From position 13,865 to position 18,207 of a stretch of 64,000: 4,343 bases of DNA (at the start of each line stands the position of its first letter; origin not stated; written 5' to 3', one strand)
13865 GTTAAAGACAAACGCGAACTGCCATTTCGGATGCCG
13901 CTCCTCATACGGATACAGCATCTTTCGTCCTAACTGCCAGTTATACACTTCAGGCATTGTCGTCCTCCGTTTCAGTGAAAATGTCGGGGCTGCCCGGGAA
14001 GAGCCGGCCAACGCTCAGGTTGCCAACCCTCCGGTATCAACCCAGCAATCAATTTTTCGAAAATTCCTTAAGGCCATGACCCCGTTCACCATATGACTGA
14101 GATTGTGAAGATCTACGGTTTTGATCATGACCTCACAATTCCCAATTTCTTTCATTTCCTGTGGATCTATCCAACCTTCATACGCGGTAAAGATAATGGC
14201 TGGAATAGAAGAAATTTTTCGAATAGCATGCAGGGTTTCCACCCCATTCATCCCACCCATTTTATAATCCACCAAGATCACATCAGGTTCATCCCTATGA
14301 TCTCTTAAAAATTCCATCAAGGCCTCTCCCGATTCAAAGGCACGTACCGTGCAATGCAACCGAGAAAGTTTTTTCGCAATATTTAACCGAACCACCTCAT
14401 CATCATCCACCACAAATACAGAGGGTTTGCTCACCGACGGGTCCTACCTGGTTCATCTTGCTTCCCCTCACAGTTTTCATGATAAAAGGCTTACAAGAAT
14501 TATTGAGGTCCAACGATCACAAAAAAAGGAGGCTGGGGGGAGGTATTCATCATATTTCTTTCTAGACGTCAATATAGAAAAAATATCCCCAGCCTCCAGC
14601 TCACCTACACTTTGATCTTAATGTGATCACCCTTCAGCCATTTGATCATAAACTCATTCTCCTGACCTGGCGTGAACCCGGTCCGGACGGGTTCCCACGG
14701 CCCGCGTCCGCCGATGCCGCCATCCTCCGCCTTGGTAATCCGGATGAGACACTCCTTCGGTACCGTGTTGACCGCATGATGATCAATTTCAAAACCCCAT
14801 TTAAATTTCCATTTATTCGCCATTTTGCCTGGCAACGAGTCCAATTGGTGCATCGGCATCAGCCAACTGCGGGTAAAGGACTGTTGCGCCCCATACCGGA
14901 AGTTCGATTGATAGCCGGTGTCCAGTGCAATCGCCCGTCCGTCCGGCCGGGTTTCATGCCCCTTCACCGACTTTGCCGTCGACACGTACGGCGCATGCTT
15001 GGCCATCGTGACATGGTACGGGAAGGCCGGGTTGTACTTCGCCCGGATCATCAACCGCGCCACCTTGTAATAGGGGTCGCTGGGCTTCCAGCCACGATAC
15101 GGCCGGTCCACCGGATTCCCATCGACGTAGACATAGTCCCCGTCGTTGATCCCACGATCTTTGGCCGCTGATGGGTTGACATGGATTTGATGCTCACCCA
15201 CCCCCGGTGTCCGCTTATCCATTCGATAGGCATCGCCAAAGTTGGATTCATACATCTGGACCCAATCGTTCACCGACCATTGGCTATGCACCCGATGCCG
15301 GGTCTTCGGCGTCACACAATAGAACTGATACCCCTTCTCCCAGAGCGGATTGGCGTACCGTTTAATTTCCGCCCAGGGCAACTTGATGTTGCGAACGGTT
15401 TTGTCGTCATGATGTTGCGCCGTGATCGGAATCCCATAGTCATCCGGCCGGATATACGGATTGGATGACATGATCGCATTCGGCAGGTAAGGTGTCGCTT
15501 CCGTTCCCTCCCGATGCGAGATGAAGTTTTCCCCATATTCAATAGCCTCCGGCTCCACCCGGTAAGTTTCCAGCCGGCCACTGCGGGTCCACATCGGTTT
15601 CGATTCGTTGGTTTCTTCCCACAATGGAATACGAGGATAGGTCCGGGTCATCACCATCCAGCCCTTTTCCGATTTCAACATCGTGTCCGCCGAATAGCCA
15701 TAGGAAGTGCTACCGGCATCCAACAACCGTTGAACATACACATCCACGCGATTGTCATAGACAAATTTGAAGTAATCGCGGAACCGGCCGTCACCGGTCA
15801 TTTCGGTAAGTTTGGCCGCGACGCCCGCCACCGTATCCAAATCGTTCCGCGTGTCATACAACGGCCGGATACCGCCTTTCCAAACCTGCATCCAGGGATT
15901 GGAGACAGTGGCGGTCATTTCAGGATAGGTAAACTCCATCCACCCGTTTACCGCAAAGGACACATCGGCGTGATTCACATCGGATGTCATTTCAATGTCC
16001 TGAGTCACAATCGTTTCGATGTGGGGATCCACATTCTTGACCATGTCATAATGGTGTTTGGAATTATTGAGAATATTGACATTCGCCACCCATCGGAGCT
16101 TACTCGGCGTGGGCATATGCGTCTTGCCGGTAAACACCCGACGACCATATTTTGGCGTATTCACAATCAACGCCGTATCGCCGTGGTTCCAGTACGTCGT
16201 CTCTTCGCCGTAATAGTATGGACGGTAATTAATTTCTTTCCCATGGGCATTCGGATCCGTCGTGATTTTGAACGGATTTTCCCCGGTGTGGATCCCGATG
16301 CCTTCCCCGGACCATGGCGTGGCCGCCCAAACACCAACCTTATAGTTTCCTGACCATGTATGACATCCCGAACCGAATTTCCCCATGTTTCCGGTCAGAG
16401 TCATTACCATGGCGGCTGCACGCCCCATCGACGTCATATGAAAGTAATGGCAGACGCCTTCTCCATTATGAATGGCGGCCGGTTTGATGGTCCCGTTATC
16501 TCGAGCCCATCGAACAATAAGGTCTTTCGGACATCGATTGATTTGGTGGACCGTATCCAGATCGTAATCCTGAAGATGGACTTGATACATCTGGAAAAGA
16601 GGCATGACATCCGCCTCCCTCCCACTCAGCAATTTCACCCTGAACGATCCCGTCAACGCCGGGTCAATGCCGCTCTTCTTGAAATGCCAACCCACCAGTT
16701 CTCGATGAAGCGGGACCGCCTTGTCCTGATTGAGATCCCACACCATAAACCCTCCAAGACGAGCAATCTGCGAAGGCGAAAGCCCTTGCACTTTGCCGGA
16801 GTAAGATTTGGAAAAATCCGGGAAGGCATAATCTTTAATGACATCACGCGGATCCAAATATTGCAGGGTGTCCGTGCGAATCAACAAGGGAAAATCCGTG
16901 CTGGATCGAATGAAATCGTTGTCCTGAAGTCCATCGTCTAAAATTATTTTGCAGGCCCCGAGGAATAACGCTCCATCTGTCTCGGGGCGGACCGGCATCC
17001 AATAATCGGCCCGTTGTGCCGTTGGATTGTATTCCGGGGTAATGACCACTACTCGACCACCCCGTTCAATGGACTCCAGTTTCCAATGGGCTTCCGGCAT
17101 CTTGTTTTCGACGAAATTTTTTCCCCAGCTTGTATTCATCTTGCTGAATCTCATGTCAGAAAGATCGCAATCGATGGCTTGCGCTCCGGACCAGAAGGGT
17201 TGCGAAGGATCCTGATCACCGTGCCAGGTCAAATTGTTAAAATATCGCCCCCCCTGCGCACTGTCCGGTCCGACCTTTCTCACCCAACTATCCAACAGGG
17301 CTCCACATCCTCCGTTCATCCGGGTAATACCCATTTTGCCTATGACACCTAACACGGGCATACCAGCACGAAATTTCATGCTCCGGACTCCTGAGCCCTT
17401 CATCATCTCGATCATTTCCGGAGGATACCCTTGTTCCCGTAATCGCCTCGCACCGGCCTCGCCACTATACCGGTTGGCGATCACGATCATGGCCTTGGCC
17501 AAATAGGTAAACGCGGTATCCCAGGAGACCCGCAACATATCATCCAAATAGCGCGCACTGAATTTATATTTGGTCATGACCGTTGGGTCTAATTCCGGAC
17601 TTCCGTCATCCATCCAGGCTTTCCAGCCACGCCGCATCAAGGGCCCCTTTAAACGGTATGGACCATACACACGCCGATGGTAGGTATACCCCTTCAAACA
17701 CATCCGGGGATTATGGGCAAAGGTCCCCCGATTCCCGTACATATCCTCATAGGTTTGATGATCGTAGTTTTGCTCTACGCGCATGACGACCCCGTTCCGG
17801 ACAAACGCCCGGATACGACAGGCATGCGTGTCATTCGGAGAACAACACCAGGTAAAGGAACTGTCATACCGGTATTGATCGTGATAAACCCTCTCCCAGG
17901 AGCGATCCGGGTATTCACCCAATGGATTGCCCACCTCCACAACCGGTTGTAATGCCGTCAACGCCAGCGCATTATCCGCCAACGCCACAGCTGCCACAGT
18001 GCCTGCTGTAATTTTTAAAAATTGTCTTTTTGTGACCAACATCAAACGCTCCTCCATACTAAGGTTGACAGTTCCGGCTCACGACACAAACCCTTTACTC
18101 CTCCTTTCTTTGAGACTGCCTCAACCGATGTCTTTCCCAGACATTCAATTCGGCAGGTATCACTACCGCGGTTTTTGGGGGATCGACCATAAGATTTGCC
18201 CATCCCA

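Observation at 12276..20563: nxr locus with a CheY-like receiver gene inserted between nxrA and nxrB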

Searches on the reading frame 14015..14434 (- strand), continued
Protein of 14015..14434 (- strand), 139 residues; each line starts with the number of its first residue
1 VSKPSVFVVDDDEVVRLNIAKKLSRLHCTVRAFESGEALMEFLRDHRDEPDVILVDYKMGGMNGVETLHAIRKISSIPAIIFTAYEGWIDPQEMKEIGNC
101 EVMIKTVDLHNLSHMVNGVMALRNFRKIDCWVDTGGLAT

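Call 87: find_homologous_proteins(query=L001:4391-7825:+, max_evalue=1e-100)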
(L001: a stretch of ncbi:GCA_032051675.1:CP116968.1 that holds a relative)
Query L001:4391-7825:+ (1145 aa): 2018 proteins with E <= 1e-100 among 8000 candidates; the best 120 are listed.
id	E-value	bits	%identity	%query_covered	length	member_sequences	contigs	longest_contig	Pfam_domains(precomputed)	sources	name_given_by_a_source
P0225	0.0e+0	2424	85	100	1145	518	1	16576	PF00384.28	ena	-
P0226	0.0e+0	2391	84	100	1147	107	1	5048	PF10518.15,PF00384.28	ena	-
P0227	0.0e+0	2391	84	100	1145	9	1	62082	PF00384.28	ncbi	ncbi:MAG: molybdopterin-dependent oxidoreductase [Nitrospiraceae bacterium]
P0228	0.0e+0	2382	83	100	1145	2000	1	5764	PF00384.28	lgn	-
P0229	0.0e+0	2345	83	100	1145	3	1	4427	PF10518.15,PF00384.28,PF04879.22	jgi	-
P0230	0.0e+0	2331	82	100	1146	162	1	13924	PF10518.15,PF00384.28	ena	-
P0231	0.0e+0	2331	82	100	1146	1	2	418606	PF10518.15,PF00384.28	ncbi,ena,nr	ncbi:MAG: molybdopterin-dependent oxidoreductase [Nitrospira sp. CR1.1]|nr:molybdopterin-dependent o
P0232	0.0e+0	2330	82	100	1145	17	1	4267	PF00384.28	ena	-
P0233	0.0e+0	2323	82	100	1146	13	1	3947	PF10518.15,PF00384.28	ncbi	-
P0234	0.0e+0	2069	72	100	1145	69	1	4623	PF00384.28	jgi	jgi:nitrate reductase alpha subunit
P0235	0.0e+0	2056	84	86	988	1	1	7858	PF00384.28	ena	-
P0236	0.0e+0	2046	72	100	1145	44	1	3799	PF00384.28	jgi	jgi:nitrate reductase alpha subunit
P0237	0.0e+0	2039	72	100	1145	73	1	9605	PF00384.28,PF04879.22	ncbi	-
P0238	0.0e+0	2034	72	100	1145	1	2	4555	PF00384.28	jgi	-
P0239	0.0e+0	2033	72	100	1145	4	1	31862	PF00384.28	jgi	-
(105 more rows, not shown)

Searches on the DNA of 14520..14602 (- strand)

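Call 56: build_rna_model(alignment_id=A2, structure=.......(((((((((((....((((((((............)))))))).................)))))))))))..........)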
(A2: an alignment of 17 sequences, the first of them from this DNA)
Model R1 built from alignment A2 (17 sequences, 88 columns); structure: as given.
model positions 83; base pairs 19; branch points 0; effective number of sequences 2.93; information 0.684 bits per position. Calibrated on 0.2 Mb of random sequence (short: E-values are rough).
structure used (alignment columns):
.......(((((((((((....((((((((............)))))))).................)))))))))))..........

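Call 57: search_with_rna_model(model_id=R1, sources=[window, L001, L002, L003, L004, L005, L006, L007, L008, L009, L010, L011, L012, L013, L014, L015, L016, L017, L018, L019, L020, L021, L022, L023, L024, L025, L026, L027, L028, L029, L030, L031, L032, L033, L034, L035, L036, L037, L038, L039, L040, L041, L042, L043, L044, L045, L046, L047, L048, L049, L050, L051, L052, L053, L054, L055, L056, L057, L058, L059, L060, L061, L062, L063, L064, L065, L066, L067, L068, L069, L070, L071, L072, L073, L074, L075, L076, L077, L078, L079, L080, L081, L162, L163, L164, L165], max_evalue=1, make_alignment=true)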
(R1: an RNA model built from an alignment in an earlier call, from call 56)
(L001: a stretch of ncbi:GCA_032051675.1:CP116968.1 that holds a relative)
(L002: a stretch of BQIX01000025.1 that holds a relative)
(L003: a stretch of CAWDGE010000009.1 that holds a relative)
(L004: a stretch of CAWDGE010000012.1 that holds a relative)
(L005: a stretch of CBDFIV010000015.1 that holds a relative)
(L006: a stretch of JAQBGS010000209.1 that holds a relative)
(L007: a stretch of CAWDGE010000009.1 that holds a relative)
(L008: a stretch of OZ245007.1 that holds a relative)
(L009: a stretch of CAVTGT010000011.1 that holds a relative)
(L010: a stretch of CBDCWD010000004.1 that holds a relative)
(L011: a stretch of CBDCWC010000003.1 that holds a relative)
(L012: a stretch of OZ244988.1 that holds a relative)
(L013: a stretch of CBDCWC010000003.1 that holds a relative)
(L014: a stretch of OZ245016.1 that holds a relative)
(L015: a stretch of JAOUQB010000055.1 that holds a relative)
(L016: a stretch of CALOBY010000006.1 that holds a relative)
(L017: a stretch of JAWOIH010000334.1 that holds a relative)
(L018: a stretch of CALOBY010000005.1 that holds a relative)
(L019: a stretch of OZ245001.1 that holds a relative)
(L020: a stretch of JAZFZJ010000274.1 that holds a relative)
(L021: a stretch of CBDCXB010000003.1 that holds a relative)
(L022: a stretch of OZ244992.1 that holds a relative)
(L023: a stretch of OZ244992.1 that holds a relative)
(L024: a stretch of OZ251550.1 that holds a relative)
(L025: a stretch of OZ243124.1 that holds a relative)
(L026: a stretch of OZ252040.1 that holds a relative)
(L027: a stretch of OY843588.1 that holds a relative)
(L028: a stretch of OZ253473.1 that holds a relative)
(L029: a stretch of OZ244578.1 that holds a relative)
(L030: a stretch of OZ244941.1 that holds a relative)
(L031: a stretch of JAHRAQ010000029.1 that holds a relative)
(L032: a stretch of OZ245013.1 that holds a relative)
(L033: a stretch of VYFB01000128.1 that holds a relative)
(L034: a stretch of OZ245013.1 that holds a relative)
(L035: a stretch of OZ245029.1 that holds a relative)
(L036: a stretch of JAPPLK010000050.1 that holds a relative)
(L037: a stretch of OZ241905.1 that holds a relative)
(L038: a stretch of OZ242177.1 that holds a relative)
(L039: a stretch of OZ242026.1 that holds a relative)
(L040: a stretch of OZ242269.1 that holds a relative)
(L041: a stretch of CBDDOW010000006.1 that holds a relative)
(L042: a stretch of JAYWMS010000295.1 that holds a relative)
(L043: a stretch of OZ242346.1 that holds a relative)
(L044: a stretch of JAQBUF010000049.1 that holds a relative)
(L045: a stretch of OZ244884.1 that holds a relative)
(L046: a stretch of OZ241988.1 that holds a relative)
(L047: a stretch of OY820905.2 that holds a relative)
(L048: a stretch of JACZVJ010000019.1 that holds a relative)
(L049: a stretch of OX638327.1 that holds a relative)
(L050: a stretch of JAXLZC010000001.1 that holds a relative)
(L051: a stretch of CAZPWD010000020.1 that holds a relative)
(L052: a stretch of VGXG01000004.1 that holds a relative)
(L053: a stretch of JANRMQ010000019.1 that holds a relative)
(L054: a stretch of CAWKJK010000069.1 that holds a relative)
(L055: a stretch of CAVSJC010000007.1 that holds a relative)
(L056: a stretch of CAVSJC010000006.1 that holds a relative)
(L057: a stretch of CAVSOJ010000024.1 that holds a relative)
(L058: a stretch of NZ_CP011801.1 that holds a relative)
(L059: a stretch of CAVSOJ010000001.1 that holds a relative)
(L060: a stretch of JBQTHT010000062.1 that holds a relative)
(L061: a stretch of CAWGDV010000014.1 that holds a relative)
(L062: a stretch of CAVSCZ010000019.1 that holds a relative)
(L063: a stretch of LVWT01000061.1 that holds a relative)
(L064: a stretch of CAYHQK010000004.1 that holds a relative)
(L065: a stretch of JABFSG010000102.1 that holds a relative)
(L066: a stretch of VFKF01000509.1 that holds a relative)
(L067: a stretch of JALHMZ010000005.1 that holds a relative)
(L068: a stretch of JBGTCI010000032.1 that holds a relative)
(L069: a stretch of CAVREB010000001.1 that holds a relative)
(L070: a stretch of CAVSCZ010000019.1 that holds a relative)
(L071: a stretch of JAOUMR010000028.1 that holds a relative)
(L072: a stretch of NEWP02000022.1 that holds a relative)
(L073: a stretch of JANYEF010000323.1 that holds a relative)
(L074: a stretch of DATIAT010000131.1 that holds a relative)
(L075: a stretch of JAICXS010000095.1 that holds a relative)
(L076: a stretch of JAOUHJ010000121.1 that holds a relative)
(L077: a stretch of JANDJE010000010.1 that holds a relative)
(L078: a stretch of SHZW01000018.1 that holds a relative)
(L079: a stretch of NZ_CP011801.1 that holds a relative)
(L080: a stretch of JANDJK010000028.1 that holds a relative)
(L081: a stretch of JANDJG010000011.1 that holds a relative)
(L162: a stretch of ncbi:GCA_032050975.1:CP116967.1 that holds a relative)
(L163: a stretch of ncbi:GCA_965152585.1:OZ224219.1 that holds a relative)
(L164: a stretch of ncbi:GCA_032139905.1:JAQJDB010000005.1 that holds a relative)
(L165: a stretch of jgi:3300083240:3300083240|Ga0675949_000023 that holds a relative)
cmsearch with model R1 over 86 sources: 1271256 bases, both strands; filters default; matches with E-value up to 1: 77.
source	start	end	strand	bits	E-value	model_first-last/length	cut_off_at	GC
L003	6345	6427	+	102.3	9e-25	1-83/83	no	0.49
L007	6343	6425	+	99.4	5.7e-24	1-83/83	no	0.47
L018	6851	6933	+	98.1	1.3e-23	1-83/83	no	0.45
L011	6847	6928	+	97.9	1.5e-23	1-83/83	no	0.49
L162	6830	6911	+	94.7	1.1e-22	1-83/83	no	0.48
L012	6864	6946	+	94.3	1.5e-22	1-83/83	no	0.46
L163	6822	6903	+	93.1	3.2e-22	1-83/83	no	0.51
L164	6845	6928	+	92.8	3.8e-22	1-83/83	no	0.44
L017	207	287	+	92.7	4e-22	1-83/83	no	0.47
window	14520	14602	-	92.6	4.3e-22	1-83/83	no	0.42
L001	7831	7912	+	90.3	1.8e-21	1-83/83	no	0.49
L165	6842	6922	+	90.2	1.9e-21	1-83/83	no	0.46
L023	6841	6922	+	89.6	3e-21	1-83/83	no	0.54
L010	6852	6932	+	89.3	3.6e-21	1-83/83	no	0.48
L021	6842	6923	+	86.2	2.5e-20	1-83/83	no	0.46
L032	6341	6423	+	59.8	5e-13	1-83/83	no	0.54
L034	6852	6930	+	58.5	1.1e-12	1-83/83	no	0.52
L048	3465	3514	-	36.9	1e-06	16-65/83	no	0.36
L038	3435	3481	-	34.5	4.8e-06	18-64/83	no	0.38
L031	3437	3483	-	32.8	1.4e-05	18-64/83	no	0.4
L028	3479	3525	-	32.1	2.1e-05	18-64/83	no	0.32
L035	3479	3525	-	32.1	2.1e-05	18-64/83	no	0.32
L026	3445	3491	-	32.1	2.1e-05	18-64/83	no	0.34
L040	3434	3480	-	30.9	4.7e-05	18-64/83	no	0.38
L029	3435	3481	-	30.8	5.1e-05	18-64/83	no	0.34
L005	3473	3517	-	30.2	7.4e-05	20-64/83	no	0.36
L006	3474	3518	-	30.2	7.4e-05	20-64/83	no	0.36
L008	3472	3516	-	30.2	7.4e-05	20-64/83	no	0.36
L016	3472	3516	-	30.2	7.4e-05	20-64/83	no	0.36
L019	3464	3508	-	30.2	7.4e-05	20-64/83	no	0.36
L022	3460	3504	-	30.2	7.4e-05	20-64/83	no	0.36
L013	3504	3548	-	30.2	7.4e-05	20-64/83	no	0.36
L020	3456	3500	-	30.2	7.4e-05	20-64/83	no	0.36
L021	3384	3428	-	28.8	0.00017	20-64/83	no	0.36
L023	3384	3428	-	28.8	0.00017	20-64/83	no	0.36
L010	3390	3434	-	28.8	0.00017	20-64/83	no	0.36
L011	3388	3432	-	28.8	0.00017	20-64/83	no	0.36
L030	3475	3521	-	28.6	0.00021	18-64/83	no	0.34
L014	3504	3548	-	28.1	0.00028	20-64/83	no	0.38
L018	3395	3439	-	27.5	0.00042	20-64/83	no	0.38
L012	3410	3454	-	25.4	0.0016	20-64/83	no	0.4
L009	3459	3504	-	25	0.002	20-64/83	no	0.39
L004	3458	3503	-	25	0.002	20-64/83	no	0.39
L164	6842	6925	-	25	0.002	1-83/83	no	0.44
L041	3480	3525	-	24.3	0.0031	18-64/83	no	0.33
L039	3475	3524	-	24.3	0.0032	16-65/83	no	0.36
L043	3478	3527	-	24.3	0.0032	16-65/83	no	0.36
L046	3477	3526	-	24.3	0.0032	16-65/83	no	0.36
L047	3441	3487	-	24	0.0039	18-64/83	no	0.36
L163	6819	6900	-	23.9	0.004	1-83/83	no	0.52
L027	3441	3487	-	23.7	0.0044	18-64/83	no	0.45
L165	3386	3430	-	23.7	0.0045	20-64/83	no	0.42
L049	3478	3527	-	23.5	0.0052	16-65/83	no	0.4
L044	3439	3485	-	23.4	0.0054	18-64/83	no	0.32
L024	3472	3518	-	23.4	0.0055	18-64/83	no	0.36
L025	3472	3518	-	23.4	0.0055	18-64/83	no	0.36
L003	6342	6424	-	23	0.0069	1-83/83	no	0.51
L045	3485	3531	-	22.9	0.0078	18-64/83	no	0.38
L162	6827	6908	-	22.2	0.012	1-83/83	no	0.49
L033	3484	3533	-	22.1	0.012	16-65/83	no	0.38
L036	2324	2373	-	22.1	0.012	16-65/83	no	0.38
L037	3485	3534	-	22.1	0.012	16-65/83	no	0.38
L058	10567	10611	-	22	0.014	20-64/83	no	0.38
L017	204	284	-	21.6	0.018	1-83/83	no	0.49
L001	7828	7909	-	20.8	0.028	1-83/83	no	0.5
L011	6844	6925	-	20.7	0.031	1-83/83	no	0.49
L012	6861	6943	-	19.6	0.062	1-83/83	no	0.46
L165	6839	6919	-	18.2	0.15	1-83/83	no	0.47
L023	6838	6919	-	18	0.17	1-83/83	no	0.55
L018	6848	6930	-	17.9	0.19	1-83/83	no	0.46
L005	9603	9658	-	16.6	0.43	1-83/83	no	0.41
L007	6340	6422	-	16.1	0.57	1-83/83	no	0.48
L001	4371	4434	-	15.9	0.67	1-83/83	no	0.36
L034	3395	3442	-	15.6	0.77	16-65/83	no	0.38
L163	3362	3424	-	15.6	0.78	1-83/83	no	0.33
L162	3369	3430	-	15.3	0.96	1-83/83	no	0.34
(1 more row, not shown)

Alignment A3: 77 matches aligned to the model, 133 columns, each read 5' to 3' on its own strand. Consensus structure (alignment columns), stored with it:
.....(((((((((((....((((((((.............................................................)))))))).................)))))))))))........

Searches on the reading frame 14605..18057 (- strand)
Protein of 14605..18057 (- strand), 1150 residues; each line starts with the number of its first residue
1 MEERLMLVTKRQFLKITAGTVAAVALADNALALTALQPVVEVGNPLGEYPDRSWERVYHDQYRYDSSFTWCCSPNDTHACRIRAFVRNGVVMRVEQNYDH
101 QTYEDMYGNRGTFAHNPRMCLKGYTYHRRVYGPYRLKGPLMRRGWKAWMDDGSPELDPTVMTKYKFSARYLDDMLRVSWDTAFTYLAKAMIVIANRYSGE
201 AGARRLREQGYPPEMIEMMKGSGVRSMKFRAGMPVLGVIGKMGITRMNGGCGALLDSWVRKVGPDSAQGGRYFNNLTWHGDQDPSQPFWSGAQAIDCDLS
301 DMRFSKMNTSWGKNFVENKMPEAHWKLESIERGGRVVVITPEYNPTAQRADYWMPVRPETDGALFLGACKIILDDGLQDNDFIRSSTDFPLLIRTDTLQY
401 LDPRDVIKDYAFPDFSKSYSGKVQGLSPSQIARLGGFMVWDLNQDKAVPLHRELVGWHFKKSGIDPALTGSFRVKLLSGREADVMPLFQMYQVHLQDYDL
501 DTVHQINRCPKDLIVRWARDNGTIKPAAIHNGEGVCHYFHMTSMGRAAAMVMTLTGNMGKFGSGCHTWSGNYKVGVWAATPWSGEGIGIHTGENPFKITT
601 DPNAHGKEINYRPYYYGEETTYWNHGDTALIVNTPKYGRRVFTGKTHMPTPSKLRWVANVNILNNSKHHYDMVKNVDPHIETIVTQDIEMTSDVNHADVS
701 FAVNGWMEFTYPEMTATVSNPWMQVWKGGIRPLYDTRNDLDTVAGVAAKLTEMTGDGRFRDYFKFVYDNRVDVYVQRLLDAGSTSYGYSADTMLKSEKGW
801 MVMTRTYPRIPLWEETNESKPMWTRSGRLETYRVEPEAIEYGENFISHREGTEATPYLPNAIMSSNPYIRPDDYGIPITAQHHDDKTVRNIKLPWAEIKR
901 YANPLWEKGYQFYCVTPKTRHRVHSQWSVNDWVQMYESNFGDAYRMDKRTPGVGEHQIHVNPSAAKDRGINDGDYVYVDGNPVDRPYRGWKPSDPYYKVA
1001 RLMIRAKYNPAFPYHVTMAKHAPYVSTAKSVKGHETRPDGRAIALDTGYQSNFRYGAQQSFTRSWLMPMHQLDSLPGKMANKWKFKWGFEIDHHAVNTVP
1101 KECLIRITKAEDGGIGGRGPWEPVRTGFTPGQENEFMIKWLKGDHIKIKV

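Call 3: search_protein_families(library=pfam, proteins=[window:14605-18057:-], max_evalue=0.01)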
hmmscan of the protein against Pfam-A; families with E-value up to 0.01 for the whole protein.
window:14605-18057:- (1150 aa): 3 families
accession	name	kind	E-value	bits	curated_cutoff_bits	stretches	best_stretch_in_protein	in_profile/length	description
PF00384.28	Molybdopterin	-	1.5e-15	57.5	24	1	269-744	68-348/353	Molybdopterin oxidoreductase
PF04879.21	Molybdop_Fe4S4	-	0.00012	22.4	22.7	1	79-132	14-55/55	Molybdopterin oxidoreductase Fe4S4 domain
PF10518.14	TAT_signal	-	0.0013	19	22.7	1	9-27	3-21/21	TAT (twin-arginine translocation) pathway signal sequence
